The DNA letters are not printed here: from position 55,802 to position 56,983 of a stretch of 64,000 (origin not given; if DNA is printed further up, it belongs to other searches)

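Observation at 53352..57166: AurF-type enzyme flanked by ACP and ferredoxin but with no amine-supplying gene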

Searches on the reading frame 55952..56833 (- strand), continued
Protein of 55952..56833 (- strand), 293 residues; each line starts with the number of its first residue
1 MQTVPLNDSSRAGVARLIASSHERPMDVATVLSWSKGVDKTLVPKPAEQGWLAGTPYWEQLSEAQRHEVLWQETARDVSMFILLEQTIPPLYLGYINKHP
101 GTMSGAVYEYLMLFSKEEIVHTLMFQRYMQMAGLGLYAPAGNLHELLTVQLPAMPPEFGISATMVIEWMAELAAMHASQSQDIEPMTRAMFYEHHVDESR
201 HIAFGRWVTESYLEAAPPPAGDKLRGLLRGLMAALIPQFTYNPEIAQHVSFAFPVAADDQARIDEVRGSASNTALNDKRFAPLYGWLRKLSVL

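Call 58: search_solved_structures(query=A3, max_evalue=10, show_alignments=5)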
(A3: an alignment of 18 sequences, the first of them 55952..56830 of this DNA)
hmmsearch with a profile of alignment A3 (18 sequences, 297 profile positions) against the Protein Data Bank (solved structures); distinct sequences matched with E-value up to 10: 7.
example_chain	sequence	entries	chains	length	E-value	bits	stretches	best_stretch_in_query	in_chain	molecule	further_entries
7qbp_A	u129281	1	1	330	5.5e-07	32.4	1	61-255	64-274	R2-like ligand binding oxidase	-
7qbk_A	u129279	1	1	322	2.2e-05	27.2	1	98-229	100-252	R2-like ligand-binding oxidase (homolog II) from Sulfolobus acidocaldarius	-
6qrz_A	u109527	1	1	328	0.00027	23.6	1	79-234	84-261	Ribonucleoside-diphosphate reductase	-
3ee4_A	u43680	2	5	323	0.014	17.9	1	80-214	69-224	Probable ribonucleoside-diphosphate reductase | R2-LIKE LIGAND BINDING OXIDASE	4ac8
6d9f_A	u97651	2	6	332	0.089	15.3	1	162-224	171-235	Putative VlmB homolog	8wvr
8a0a_A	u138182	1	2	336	0.12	14.9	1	196-270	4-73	Bacillus subtilis SPbeta prophage master regulator MrpR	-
5hyg_A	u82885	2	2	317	0.13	14.7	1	13-225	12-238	Uncharacterized protein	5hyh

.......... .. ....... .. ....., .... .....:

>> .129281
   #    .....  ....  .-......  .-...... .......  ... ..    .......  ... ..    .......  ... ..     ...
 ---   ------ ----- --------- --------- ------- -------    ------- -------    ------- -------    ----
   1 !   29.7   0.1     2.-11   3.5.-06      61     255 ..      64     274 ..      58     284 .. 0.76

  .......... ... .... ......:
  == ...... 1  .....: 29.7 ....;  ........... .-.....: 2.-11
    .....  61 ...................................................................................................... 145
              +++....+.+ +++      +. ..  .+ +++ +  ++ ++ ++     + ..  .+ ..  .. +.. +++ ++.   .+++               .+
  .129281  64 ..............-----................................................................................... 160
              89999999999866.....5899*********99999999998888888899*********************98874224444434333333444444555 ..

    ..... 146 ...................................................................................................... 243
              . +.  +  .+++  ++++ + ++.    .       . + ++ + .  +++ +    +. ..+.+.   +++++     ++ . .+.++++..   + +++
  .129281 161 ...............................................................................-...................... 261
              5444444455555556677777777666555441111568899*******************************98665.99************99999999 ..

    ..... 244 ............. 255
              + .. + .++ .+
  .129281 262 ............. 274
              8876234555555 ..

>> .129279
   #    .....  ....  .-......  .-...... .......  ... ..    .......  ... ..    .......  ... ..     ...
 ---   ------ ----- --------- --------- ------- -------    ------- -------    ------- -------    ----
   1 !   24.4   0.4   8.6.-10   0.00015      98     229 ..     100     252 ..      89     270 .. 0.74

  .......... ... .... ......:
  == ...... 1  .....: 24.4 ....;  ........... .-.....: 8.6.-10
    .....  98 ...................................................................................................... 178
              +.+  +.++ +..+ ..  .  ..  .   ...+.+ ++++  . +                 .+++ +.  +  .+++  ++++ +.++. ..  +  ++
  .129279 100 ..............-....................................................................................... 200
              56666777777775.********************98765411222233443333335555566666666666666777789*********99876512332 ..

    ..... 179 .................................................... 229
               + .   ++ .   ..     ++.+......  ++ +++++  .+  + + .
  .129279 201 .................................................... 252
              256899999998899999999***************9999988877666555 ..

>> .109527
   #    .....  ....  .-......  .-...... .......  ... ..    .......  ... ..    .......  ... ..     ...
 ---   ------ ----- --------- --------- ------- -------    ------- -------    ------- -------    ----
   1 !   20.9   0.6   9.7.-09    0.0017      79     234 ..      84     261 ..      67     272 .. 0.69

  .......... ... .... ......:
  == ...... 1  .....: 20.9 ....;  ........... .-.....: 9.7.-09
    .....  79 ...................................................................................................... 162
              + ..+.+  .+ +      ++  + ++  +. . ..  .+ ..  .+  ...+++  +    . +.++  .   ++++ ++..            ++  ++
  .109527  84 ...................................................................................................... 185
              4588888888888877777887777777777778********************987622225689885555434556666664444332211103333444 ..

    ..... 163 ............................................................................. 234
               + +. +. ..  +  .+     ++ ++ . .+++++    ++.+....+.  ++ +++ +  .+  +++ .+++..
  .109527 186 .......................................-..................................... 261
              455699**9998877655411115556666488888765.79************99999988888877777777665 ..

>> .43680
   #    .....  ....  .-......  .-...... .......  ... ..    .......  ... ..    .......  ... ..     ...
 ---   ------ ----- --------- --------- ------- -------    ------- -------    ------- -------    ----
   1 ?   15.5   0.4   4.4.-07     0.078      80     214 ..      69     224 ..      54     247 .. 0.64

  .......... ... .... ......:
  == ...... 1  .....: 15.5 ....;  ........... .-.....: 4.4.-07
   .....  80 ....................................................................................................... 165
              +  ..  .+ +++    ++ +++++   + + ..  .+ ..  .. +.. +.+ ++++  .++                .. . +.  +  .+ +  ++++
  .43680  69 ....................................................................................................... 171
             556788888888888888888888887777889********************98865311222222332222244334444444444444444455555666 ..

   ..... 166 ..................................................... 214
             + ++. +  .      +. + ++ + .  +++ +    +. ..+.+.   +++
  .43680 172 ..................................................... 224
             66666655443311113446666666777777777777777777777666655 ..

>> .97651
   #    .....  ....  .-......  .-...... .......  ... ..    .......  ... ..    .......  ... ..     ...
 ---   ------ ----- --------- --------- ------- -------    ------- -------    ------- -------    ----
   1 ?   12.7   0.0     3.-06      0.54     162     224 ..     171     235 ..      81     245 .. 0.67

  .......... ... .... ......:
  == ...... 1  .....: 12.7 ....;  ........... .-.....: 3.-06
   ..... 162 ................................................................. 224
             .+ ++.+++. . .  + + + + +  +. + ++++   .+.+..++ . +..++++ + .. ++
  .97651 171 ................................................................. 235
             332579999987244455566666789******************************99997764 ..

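Call 65: search_protein_representatives(alignment_id=A2)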
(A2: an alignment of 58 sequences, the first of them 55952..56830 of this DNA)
Query: 58 sequences, 298 profile positions. Proteins with E-value up to 0.001 (for the whole library): 353; up to 1e-10: 94; up to 1e-30: 28. The best 150 are listed.
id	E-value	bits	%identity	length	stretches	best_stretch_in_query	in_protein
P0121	2.4e-116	404.8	-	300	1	12-297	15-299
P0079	6.5e-111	387.0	-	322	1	6-297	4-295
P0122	1.5e-107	376.0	-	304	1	4-297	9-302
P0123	1.7e-107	375.8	-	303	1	6-297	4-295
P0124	1.5e-106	372.7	-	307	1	5-297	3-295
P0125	1.7e-94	333.1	-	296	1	9-297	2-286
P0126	1.0e-93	330.5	-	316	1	6-297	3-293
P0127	1.9e-93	329.7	-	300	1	4-297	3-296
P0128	5.0e-91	321.7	-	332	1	7-297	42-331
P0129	6.2e-89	314.8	-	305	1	3-297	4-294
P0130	2.2e-69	250.7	-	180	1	5-174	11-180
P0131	6.6e-68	245.8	-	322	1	42-298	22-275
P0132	3.6e-65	236.8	-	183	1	116-297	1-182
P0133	1.2e-62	228.6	-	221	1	98-297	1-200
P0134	1.6e-59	218.3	-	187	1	117-297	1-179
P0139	7.9e-41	156.9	-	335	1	10-297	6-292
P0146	6.8e-33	130.8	-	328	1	15-296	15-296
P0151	5.0e-24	101.8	-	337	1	21-297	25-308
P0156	6.1e-20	88.3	-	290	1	11-281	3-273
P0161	2.2e-17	79.9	-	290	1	16-250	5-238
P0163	1.2e-15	74.2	-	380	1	13-250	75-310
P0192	1.7e-12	63.9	-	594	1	13-230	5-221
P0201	8.0e-12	61.7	-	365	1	16-211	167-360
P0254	4.2e-09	52.8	-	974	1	16-263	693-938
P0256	4.9e-09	52.5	-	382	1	10-252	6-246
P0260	7.5e-09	51.9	-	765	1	15-225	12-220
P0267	1.6e-08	50.9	-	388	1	14-244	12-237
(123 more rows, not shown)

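Call 66: search_protein_families(library=pfam, proteins=[P0192, P0254, P0260, P0201, P0163, P0256, P0267, P0161, P0139, P0146], max_evalue=0.001)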
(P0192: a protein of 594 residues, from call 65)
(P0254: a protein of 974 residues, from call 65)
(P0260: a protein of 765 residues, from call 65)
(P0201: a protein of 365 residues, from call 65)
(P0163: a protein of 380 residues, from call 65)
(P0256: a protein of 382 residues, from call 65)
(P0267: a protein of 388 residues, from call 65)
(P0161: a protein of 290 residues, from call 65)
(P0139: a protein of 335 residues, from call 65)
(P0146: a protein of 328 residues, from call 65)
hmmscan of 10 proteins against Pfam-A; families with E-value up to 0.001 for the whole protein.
P0192 (594 aa): 7 families
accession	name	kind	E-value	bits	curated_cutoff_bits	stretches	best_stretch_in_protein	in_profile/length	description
PF11583.14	AurF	-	1.5e-90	303.6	29.6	1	5-280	2-282/282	P-aminobenzoate N-oxygenase AurF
PF12146.15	Hydrolase_4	-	2e-21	76.9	27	1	336-578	6-238/239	Serine aminopeptidase, S33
PF12697.13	Abhydrolase_6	-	4.3e-21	77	26.3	1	337-584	1-216/217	Alpha/beta hydrolase family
PF00561.26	Abhydrolase_1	-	3.2e-20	73.3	25.8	1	336-574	2-240/245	alpha/beta hydrolase fold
PF00975.26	Thioesterase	-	7.3e-05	23.5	26.4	0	376-413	41-78/226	Thioesterase domain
PF06821.19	Ser_hydrolase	-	0.00026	21.4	22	0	400-439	54-91/172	Serine hydrolase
PF08386.16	Abhydrolase_4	-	0.00064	20.2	21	0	532-576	33-77/103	TAP-like protein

P0254 (974 aa): 9 families
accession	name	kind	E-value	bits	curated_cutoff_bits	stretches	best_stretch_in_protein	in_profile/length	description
PF07993.18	NAD_binding_4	-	3.1e-41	141.7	20.1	1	23-276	1-255/258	Male sterility protein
PF11583.14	AurF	-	3.5e-32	112.1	29.6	1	694-962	6-278/282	P-aminobenzoate N-oxygenase AurF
PF01370.27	Epimerase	-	1.5e-20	74.1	20.9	1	22-225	2-177/240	NAD dependent epimerase/dehydratase family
PF00561.26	Abhydrolase_1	-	2.2e-12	47.6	25.8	1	430-663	19-243/245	alpha/beta hydrolase fold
PF12697.13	Abhydrolase_6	-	9.3e-11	43.2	26.3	1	424-665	12-212/217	Alpha/beta hydrolase family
PF01073.25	3Beta_HSD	-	1.5e-09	37.7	22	1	107-226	64-187/280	3-beta hydroxysteroid dehydrogenase/isomerase family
PF16363.11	GDP_Man_Dehyd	-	6.9e-07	29.5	27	1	22-218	1-181/332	GDP-mannose 4,6 dehydratase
PF12146.15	Hydrolase_4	-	8.5e-06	25.7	27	1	465-647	58-219/239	Serine aminopeptidase, S33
PF13460.12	NAD_binding_10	-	2.9e-05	24.4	27.2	1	133-220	77-146/184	NAD(P)H-binding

P0260 (765 aa): 4 families
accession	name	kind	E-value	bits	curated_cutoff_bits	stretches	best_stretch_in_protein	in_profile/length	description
PF11583.14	AurF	-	8e-87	291.4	29.6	1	11-283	3-280/282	P-aminobenzoate N-oxygenase AurF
PF00175.26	NAD_binding_1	-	1.4e-16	61.5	22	1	529-633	2-108/109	Oxidoreductase NAD-binding domain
PF00111.32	Fer2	-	6.1e-16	58.6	21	1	682-754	4-76/77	2Fe-2S iron-sulfur cluster binding domain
PF00970.30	FAD_binding_6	-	2e-11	44.5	21.1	1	418-515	2-98/99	Oxidoreductase FAD-binding domain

P0201 (365 aa): 1 family
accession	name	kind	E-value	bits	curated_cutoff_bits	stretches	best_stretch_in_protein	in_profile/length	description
PF11583.14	AurF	-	8.5e-75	252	29.6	1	165-365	3-209/282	P-aminobenzoate N-oxygenase AurF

P0163 (380 aa): 1 family
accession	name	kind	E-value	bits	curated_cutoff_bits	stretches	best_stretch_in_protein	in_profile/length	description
PF11583.14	AurF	-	5.5e-36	124.6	29.6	1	78-348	5-279/282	P-aminobenzoate N-oxygenase AurF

P0256 (382 aa): 2 families
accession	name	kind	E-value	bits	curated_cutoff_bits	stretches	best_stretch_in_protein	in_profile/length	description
PF11583.14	AurF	-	2.3e-34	119.3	29.6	1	12-285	5-282/282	P-aminobenzoate N-oxygenase AurF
PF00550.31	PP-binding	-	0.00012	22.7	20.8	1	315-372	7-64/67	Phosphopantetheine attachment site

P0267 (388 aa): 2 families
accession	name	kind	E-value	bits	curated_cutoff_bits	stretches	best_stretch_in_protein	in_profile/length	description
PF11583.14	AurF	-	8.2e-28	97.8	29.6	1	14-285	5-281/282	P-aminobenzoate N-oxygenase AurF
PF00550.31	PP-binding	-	1.4e-05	25.7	20.8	1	331-382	15-63/67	Phosphopantetheine attachment site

P0161 (290 aa): 1 family
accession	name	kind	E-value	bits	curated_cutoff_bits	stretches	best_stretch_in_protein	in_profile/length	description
PF11583.14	AurF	-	8.7e-38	130.5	29.6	1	5-279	5-282/282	P-aminobenzoate N-oxygenase AurF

P0139 (335 aa): 1 family
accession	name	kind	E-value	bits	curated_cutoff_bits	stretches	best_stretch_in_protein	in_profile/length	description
PF11583.14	AurF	-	4.9e-21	75.5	29.6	1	13-289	6-280/282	P-aminobenzoate N-oxygenase AurF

P0146 (328 aa): 1 family
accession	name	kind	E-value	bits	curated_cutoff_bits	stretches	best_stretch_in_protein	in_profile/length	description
PF11583.14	AurF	-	9.6e-29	100.9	29.6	1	17-288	6-274/282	P-aminobenzoate N-oxygenase AurF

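Call 67: list_cluster_members(proteins=[P0256, P0267, P0192, P0260, P0254, P0161, P0139, P0146, P0151, P0156])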
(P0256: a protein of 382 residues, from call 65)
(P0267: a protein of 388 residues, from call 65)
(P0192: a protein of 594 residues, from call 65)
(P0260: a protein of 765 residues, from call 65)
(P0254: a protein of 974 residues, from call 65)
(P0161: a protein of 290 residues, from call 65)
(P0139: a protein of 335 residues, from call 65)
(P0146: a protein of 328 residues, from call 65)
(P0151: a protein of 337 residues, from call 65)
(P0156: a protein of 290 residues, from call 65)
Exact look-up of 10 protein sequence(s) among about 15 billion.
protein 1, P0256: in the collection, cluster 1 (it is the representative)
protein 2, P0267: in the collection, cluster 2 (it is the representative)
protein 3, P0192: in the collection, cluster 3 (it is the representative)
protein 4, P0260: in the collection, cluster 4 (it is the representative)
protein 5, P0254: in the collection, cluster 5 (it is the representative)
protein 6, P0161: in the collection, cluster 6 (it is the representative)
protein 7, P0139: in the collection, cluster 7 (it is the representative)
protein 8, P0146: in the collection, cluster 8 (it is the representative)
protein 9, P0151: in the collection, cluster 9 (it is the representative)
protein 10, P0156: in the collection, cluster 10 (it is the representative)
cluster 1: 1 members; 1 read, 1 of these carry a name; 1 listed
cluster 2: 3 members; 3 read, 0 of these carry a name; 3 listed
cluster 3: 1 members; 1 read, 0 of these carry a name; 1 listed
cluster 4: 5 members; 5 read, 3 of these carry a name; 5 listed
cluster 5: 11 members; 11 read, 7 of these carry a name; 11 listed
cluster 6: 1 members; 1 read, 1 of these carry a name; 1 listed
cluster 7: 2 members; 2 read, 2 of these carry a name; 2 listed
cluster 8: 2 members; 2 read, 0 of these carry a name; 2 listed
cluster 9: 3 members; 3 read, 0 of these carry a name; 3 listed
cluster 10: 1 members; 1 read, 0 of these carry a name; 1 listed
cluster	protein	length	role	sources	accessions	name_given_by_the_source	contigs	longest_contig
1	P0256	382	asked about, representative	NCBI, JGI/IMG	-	acyl carrier protein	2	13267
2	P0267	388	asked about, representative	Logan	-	-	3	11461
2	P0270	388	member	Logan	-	-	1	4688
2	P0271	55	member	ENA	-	-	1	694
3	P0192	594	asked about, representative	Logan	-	-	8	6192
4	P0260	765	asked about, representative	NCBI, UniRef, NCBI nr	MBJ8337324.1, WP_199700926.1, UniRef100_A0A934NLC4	diiron oxygenase [Antrihabitans sp. YC3-6] | Diiron oxygenase n=1 Tax=Antrihabitans stalagmiti TaxID=2799499 RepID=A0A934NLC4_9NOCA | diiron oxygenase [Antrihabitans stalagmiti]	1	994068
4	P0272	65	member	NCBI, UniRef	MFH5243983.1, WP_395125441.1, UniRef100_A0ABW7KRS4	2Fe-2S iron-sulfur cluster-binding protein [Antrihabitans spumae] | 2Fe-2S iron-sulfur cluster-binding protein n=1 Tax=Antrihabitans spumae TaxID=3373370 ...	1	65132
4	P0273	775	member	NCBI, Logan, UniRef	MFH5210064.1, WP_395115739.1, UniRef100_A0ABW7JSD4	diiron oxygenase [Antrihabitans sp. NCIMB 15449] | Diiron oxygenase n=1 Tax=Antrihabitans spumae TaxID=3373370 RepID=A0ABW7JSD4_9NOCA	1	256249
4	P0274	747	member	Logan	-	-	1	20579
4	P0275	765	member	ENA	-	-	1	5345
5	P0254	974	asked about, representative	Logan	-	-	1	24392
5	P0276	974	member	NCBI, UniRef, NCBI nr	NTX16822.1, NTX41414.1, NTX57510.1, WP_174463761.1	alpha/beta fold hydrolase [Myxococcus sp. CA056] | alpha/beta fold hydrolase n=1 Tax=unclassified Myxococcus TaxID=2648731 ... | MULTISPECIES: alpha/beta fold hydrolase [unclassified Myxococcus]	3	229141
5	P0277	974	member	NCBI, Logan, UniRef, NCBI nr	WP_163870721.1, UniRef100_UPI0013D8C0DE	alpha/beta fold hydrolase [Myxococcus eversor] | alpha/beta fold hydrolase n=1 Tax=Myxococcus eversor TaxID=2709661 RepID=UPI0013D8C0DE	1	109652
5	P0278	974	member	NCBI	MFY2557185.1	alpha/beta fold hydrolase [Corallococcus terminator]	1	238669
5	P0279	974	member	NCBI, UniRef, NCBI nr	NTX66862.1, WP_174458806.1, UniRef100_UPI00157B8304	alpha/beta fold hydrolase [Myxococcus sp. CA051A] | alpha/beta fold hydrolase n=1 Tax=Myxococcus sp. CA051A TaxID=2741739 RepID=UPI00157B8304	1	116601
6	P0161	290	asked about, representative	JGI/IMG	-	hypothetical protein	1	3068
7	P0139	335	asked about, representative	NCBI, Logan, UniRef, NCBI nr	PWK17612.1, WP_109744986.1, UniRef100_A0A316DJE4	para-aminobenzoate N-oxygenase AurF [Arcicella aurantiaca] | Para-aminobenzoate N-oxygenase AurF n=1 Tax=Arcicella aurantiaca TaxID=591202 ... | diiron oxygenase [Arcicella aurantiaca]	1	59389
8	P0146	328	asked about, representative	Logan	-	-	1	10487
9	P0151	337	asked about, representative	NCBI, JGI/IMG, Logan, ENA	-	-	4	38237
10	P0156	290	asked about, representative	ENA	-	-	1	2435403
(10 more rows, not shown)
